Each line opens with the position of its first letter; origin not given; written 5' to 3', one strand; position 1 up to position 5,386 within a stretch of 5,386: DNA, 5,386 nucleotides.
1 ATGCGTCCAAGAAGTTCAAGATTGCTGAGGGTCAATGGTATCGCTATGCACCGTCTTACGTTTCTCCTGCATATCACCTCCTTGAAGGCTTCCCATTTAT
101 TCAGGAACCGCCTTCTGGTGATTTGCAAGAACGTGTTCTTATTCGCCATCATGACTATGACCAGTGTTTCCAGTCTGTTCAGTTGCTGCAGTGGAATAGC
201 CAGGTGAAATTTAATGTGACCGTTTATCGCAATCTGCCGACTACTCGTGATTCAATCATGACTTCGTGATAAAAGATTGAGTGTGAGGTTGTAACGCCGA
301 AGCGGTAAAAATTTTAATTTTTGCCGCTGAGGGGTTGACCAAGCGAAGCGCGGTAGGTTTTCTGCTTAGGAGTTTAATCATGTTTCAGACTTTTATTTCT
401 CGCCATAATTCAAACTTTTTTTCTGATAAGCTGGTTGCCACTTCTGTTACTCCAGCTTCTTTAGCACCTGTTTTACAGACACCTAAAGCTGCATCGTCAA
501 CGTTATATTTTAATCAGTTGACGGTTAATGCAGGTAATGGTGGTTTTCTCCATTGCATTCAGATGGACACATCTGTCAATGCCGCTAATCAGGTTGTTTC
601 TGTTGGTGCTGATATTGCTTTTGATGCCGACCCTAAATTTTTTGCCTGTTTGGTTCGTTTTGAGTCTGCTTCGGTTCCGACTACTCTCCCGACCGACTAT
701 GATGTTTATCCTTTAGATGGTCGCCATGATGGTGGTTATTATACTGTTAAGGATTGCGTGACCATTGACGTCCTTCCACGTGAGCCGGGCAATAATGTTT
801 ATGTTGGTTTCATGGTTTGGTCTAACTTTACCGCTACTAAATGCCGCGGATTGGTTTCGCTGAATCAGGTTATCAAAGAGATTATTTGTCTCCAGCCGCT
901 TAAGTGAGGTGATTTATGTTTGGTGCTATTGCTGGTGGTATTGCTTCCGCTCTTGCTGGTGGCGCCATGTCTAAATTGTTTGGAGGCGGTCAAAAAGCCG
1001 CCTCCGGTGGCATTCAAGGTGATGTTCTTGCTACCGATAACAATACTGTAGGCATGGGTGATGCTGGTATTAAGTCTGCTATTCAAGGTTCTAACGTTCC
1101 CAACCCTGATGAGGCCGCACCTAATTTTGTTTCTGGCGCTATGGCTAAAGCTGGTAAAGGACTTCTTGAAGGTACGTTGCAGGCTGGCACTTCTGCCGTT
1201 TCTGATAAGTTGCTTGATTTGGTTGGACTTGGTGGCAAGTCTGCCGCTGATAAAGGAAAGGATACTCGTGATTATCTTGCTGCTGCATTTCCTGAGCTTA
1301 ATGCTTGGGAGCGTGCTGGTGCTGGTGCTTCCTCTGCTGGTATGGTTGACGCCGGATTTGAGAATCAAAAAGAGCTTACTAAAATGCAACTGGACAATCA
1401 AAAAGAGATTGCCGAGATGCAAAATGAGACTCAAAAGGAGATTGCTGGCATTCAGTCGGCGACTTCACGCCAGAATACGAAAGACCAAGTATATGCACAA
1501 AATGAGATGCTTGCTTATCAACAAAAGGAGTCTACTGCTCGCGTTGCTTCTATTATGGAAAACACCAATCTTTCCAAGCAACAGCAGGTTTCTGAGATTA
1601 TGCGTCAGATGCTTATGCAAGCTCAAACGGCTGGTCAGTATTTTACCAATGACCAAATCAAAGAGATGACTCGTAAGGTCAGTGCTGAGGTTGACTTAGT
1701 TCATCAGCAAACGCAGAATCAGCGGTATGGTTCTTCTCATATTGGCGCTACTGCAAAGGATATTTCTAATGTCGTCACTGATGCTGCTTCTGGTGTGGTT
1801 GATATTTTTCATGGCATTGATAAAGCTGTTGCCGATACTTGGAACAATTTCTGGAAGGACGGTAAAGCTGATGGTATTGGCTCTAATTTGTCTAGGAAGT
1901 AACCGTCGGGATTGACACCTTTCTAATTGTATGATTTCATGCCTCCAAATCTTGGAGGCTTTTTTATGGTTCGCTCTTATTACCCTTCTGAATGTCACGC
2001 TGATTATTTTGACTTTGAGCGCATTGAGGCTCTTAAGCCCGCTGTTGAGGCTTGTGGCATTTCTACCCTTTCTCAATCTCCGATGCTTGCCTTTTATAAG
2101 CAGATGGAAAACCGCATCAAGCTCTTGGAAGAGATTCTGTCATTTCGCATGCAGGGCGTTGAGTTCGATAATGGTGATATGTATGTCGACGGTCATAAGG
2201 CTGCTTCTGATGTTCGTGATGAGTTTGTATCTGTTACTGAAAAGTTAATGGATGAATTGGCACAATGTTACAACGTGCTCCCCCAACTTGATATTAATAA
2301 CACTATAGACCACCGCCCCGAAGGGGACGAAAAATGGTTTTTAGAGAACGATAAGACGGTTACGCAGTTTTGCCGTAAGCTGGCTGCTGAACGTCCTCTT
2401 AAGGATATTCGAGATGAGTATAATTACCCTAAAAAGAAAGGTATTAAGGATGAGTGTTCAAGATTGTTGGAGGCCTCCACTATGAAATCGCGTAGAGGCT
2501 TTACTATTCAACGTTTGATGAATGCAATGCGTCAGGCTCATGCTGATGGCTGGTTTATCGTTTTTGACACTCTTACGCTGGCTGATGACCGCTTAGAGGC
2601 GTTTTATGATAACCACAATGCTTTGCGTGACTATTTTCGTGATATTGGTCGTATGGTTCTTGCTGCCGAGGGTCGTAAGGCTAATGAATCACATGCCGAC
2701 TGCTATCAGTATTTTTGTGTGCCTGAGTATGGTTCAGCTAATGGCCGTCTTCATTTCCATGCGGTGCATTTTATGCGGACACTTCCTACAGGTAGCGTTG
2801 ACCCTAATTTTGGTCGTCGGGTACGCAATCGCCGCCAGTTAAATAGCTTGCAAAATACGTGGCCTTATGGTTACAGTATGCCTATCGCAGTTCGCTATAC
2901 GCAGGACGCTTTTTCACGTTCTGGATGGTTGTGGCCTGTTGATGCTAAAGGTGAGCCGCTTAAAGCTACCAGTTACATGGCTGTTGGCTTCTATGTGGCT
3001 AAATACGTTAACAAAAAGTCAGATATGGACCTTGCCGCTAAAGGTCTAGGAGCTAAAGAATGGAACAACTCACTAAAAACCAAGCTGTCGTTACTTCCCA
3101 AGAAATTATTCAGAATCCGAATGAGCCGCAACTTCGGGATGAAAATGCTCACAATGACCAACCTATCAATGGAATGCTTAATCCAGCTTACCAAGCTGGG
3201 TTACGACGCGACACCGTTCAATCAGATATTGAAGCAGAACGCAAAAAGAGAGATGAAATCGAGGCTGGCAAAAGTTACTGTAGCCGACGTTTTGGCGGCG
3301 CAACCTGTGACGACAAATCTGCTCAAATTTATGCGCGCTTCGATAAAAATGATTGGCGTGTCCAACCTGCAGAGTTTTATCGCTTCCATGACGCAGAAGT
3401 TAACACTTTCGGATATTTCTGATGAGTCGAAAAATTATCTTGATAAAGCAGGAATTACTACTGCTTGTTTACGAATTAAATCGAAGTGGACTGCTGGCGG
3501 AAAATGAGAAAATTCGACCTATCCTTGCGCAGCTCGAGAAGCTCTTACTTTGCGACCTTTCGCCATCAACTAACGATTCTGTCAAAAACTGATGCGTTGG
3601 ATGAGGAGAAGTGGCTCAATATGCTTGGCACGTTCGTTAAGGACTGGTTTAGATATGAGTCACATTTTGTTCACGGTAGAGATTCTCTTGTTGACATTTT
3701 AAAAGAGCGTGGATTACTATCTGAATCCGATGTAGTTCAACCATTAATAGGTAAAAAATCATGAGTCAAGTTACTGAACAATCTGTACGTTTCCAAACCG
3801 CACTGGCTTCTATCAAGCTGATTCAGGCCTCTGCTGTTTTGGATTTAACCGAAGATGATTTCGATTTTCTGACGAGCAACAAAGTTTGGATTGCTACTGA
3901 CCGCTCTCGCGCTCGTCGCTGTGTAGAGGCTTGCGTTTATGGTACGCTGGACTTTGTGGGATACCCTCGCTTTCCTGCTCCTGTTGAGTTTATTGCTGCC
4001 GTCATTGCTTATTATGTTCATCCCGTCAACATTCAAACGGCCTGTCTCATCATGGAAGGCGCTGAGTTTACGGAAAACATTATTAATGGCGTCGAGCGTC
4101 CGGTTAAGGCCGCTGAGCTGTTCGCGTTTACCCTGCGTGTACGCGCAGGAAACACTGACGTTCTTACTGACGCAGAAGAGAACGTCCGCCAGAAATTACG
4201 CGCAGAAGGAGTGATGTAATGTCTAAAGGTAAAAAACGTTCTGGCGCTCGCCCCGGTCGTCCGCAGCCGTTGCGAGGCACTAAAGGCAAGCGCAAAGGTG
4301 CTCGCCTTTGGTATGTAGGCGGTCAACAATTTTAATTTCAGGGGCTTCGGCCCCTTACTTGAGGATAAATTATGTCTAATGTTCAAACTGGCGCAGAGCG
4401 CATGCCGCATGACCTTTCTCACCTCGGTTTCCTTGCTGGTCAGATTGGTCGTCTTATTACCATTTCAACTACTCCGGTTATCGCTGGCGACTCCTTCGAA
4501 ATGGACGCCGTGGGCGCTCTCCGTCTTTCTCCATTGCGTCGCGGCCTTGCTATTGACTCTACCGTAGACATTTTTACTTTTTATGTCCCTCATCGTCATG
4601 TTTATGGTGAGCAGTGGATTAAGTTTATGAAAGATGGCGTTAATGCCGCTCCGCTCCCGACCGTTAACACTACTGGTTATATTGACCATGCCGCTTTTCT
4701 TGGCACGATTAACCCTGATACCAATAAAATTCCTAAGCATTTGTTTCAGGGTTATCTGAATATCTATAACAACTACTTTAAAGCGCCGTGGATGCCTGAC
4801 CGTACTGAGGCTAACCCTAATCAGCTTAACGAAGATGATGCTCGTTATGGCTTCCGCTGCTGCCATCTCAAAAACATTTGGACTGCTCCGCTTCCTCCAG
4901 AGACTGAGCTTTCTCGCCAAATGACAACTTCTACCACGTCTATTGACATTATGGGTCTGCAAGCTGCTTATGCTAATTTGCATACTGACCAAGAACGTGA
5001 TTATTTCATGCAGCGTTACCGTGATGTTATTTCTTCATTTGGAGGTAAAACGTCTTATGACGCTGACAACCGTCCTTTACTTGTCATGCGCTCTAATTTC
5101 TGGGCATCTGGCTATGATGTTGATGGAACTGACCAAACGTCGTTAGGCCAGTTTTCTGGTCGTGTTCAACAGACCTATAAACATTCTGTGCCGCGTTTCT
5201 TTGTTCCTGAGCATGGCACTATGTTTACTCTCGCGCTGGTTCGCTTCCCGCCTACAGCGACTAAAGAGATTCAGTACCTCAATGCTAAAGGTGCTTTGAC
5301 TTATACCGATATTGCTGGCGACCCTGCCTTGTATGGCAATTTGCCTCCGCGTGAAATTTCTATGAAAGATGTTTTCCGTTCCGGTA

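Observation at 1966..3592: Nested and overlapping gene architecture in the A-B-K-C region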

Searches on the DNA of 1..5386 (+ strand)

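Call 3: search_dna_similar(query=window:1-5386:+, collection=phages, mode=near, max_rows=25)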
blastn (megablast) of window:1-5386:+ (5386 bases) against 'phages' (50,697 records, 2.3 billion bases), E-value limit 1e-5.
Records with a match: 570; places in all: 570; records where one place covers at least 80% of the query: 161.
Best place of each record, by identity: >=99% 1; 95-99% 148; 90-95% 16; 80-90% 23; 60-80% 382.
By first word of the organism name: Enterobacteria 380; Escherichia 178; Salmonella 4; Sinsheimervirus 4; Protaetiibacter 1; Mycolicibacterium 1; Shigella 1; Microviridae 1.
By host as written in the record: Escherichia coli C 349; - 97; Escherichia coli 61; Salmonella sp. 34; Escherichia coli IJ1862 6; Salmonella enterica serovar Typhimurium 3; Enterobacteria 2; Escherichia coli MG1655 K12 2; and 14 more.
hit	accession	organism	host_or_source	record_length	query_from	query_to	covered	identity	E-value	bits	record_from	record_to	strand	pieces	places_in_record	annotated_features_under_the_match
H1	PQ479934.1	Salmonella phage PJNS001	Salmonella sp.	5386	1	5385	100%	99.4%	0e+0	9768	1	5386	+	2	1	DNA replication protein | major capsid protein | minor capsid protein | major spike protein | external scaffolding protein | and 2 other names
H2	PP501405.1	Salmonella phage SP14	Salmonella enterica subsp. enterica ...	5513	1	5385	100%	97.3%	0e+0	9348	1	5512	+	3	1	DNA replication initiation protein | capsid protein | minor spike protein | major spike protein | scaffolding protein D | and 1 other names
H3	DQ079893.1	Enterobacteria phage WA4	-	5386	1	5385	100%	97.1%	0e+0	9076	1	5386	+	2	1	A: gpA | F: gpF | A*: gpA* | H: gpH | G: gpG | and 6 other names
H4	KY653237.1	Salmonella phage alphaalpha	Salmonella typhimurium ATCC 13311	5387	1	5385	100%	96.6%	0e+0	8926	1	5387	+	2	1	protein A | protein F | protein A* | protein H | protein G | and 6 other names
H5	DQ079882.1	Enterobacteria phage ID34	-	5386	1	5385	100%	96.6%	0e+0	8927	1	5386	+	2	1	A: gpA | F: gpF | A*: gpA* | H: gpH | G: gpG | and 6 other names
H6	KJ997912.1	Enterobacteria phage MED1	Escherichia coli SMQXXXX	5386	6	5385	100%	96.5%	0e+0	8889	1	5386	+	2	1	A: DNA replication initiation protein | F: capsid protein | A*: protein A* | H: minor spike protein | G: major spike protein | and 6 other names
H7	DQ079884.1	Enterobacteria phage NC1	-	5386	1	5385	100%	96.4%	0e+0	8865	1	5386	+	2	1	A: gpA | F: gpF | A*: gpA* | H: gpH | G: gpG | and 6 other names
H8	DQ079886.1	Enterobacteria phage NC7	-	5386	1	5385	100%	96.3%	0e+0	8848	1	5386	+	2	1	A: gpA | F: gpF | A*: gpA* | H: gpH | G: gpG | and 6 other names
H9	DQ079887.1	Enterobacteria phage NC11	-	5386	1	5385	100%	96.3%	0e+0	8849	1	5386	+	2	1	A: gpA | F: gpF | A*: gpA* | H: gpH | G: gpG | and 6 other names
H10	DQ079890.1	Enterobacteria phage NC41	-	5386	1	5385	100%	96.1%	0e+0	8771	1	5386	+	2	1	A: gpA | F: gpF | A*: gpA* | H: gpH | G: gpG | and 6 other names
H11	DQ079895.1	Enterobacteria phage WA11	-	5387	1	5384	100%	96.0%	0e+0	8762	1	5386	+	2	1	A: gpA | F: gpF | A*: gpA* | H: gpH | G: gpG | and 6 other names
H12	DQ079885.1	Enterobacteria phage NC5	-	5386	1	5385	100%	96.0%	0e+0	8755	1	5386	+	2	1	A: gpA | F: gpF | A*: gpA* | H: gpH | G: gpG | and 6 other names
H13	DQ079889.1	Enterobacteria phage NC37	-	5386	1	5385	100%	96.0%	0e+0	8743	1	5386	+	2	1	A: gpA | F: gpF | A*: gpA* | H: gpH | G: gpG | and 6 other names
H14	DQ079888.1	Enterobacteria phage NC16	-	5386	1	5385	100%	96.0%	0e+0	8743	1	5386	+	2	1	A: gpA | F: gpF | A*: gpA* | H: gpH | G: gpG | and 6 other names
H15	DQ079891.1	Enterobacteria phage NC51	-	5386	6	5385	100%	95.9%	0e+0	8717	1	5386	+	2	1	A: gpA | F: gpF | A*: gpA* | H: gpH | G: gpG | and 6 other names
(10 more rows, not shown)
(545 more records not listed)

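Call 8: search_dna_similar(query=window:1966-3764:+, collection=phages, mode=distant, max_rows=60, rows=spread)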
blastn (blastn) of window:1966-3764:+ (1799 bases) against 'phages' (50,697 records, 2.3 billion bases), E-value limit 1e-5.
Records with a match: 569; places in all: 723; records where one place covers at least 80% of the query: 389.
Best place of each record, by identity: 95-99% 138; 90-95% 23; 60-80% 408.
By first word of the organism name: Enterobacteria 380; Escherichia 177; Salmonella 4; Sinsheimervirus 4; Protaetiibacter 1; Mycolicibacterium 1; Shigella 1; Microviridae 1.
By host as written in the record: Escherichia coli C 349; - 97; Escherichia coli 61; Salmonella sp. 34; Escherichia coli IJ1862 6; Salmonella enterica serovar Typhimurium 3; Enterobacteria 2; Escherichia coli MG1655 K12 2; and 13 more.
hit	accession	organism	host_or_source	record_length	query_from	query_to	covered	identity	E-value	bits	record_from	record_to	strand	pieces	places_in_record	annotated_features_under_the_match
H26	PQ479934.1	Salmonella phage PJNS001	Salmonella sp.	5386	1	1799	100%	98.7%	0e+0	3141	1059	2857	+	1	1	DNA replication protein | single stranded DNA synthesis protein | external scaffolding protein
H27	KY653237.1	Salmonella phage alphaalpha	Salmonella typhimurium ATCC 13311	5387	1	1406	78%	97.2%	0e+0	2356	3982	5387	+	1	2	protein A | protein A* | protein B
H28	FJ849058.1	Escherichia phage phiX174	Escherichia coli C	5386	1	1406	78%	95.4%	0e+0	2248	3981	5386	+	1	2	protein A | protein A* | protein B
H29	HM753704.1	Escherichia phage phiX174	Escherichia coli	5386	1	1406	78%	95.4%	0e+0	2248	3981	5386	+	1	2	protein A | protein A* | protein B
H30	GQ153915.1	Escherichia phage phiX174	-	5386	1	1406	78%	95.4%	0e+0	2243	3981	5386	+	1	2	A: A | A*: A* | B: B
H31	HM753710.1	Escherichia phage phiX174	Escherichia coli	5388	1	1406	78%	95.4%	0e+0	2243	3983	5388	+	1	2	protein A | protein A* | protein B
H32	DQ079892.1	Enterobacteria phage NC56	-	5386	1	1406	78%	95.3%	0e+0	2239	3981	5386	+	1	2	A: gpA | A*: gpA* | B: gpB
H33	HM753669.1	Escherichia phage phiX174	Salmonella sp.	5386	1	1406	78%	95.3%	0e+0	2239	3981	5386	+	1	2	protein A | protein A* | protein B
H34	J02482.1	Escherichia phage phiX174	-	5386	1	1406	78%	95.3%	0e+0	2239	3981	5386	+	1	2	A | A* | B | origin of viral strand synthesis | transcription start site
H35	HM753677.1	Escherichia phage phiX174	Escherichia coli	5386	1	1406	78%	95.2%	0e+0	2234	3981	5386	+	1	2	protein A | protein A* | protein B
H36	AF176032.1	Escherichia phage phiX174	Escherichia coli C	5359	1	1406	78%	95.2%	0e+0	2230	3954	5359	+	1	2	record has no annotation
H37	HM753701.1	Escherichia phage phiX174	Salmonella sp.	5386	1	1406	78%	95.2%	0e+0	2230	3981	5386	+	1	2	protein A | protein A* | protein B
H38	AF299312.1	Escherichia phage phiX174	-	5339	1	1406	78%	95.1%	0e+0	2225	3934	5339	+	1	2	record has no annotation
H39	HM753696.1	Escherichia phage phiX174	Salmonella sp.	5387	1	1406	78%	95.1%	0e+0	2225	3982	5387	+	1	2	protein A | protein A* | protein B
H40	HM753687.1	Escherichia phage phiX174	Salmonella sp.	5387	1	1406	78%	95.0%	0e+0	2221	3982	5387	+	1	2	protein A | protein A* | protein B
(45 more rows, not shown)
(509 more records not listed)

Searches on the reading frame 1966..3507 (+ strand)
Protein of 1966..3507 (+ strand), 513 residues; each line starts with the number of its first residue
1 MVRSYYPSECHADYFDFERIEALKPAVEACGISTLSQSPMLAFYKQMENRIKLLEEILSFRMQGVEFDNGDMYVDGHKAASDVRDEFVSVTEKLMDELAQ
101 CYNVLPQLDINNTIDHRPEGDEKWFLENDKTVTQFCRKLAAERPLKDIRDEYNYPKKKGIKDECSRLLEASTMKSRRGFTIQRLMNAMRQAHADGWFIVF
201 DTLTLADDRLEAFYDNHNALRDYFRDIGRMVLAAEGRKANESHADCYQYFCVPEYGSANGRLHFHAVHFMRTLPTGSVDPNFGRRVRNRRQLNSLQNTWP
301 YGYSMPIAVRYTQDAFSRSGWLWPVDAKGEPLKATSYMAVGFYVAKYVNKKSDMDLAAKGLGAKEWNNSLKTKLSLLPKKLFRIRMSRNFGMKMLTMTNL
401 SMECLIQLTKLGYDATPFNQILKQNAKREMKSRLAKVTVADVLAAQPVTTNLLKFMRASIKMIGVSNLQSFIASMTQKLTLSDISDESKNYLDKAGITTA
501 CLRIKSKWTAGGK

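Call 4: search_protein_families(library=pfam, proteins=[window:1966-3507:+], max_evalue=0.01)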
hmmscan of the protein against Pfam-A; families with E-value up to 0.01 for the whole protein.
window:1966-3507:+ (513 aa): 2 families
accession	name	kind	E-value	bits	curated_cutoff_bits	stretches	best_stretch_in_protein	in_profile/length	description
PF05840.19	Phage_GPA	-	3.7e-61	207.4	31.4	1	76-354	3-320/321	Bacteriophage replication gene A protein (GPA)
PF23343.2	REP_ORF2-G2P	-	5.1e-08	33.5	27.8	1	200-350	3-97/99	Replication-associated protein ORF2/G2P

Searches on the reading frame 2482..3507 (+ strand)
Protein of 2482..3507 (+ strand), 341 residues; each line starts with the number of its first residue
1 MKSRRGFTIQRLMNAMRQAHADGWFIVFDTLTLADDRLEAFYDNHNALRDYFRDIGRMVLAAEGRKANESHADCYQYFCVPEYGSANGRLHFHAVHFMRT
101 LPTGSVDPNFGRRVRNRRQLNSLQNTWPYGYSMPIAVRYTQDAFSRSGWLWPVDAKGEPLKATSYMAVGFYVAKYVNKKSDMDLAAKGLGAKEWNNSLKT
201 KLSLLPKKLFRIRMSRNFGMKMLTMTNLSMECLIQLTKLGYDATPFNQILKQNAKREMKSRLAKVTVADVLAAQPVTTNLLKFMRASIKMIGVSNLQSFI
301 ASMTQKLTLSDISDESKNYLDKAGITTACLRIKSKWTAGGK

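Call 4: search_protein_families(library=pfam, proteins=[window:2482-3507:+], max_evalue=0.01)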
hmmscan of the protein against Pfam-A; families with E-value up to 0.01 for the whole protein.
window:2482-3507:+ (341 aa): 2 families
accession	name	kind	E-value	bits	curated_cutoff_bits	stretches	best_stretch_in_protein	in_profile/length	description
PF05840.19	Phage_GPA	-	4.1e-46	157.9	31.4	1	3-182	161-320/321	Bacteriophage replication gene A protein (GPA)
PF23343.2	REP_ORF2-G2P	-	1.8e-08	35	27.8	1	28-178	3-97/99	Replication-associated protein ORF2/G2P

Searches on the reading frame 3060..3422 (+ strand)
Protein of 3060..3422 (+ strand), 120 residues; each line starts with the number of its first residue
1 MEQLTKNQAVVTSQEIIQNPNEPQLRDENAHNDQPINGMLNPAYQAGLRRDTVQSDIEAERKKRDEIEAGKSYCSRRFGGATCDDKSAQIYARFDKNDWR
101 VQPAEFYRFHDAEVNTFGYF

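Call 4: search_protein_families(library=pfam, proteins=[window:3060-3422:+], max_evalue=0.01)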
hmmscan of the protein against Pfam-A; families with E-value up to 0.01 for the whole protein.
window:3060-3422:+ (120 aa): 1 family
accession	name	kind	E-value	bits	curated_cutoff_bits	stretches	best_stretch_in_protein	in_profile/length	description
PF02304.21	Phage_B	-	2.1e-49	167.4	27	1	13-120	2-109/109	Scaffold protein B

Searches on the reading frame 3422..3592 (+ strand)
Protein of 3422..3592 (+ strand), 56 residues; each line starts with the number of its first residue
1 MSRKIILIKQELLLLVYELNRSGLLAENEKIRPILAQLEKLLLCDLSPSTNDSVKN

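Call 4: search_protein_families(library=pfam, proteins=[window:3422-3592:+], max_evalue=0.01)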
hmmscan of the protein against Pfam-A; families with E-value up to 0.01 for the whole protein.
window:3422-3592:+ (56 aa): 1 family
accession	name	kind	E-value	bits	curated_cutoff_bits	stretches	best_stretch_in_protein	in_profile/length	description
PF12283.13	Protein_K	-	3.3e-41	139.7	25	1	1-56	1-56/56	Bacteriophage protein K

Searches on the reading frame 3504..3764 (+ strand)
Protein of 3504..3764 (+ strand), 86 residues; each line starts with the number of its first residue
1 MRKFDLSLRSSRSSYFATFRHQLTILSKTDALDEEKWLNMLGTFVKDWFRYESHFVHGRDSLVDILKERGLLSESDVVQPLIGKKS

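Call 4: search_protein_families(library=pfam, proteins=[window:3504-3764:+], max_evalue=0.01)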
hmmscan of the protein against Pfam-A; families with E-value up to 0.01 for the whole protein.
window:3504-3764:+ (86 aa): 1 family
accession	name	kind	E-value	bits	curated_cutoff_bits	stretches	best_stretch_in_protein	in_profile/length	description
PF12025.13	Phage_C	-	1e-50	169.8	25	1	5-72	1-68/68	Phage protein C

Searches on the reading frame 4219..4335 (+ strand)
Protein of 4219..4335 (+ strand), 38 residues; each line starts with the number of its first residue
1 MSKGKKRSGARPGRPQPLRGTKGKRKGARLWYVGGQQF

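Call 4: search_protein_families(library=pfam, proteins=[window:4219-4335:+], max_evalue=0.01)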
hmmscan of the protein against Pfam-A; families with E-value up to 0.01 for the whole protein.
window:4219-4335:+ (38 aa): 1 family
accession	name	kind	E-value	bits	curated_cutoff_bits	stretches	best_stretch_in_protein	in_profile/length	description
PF04726.19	Microvir_J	-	1.7e-16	60.9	30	1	1-38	1-29/29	Microvirus J protein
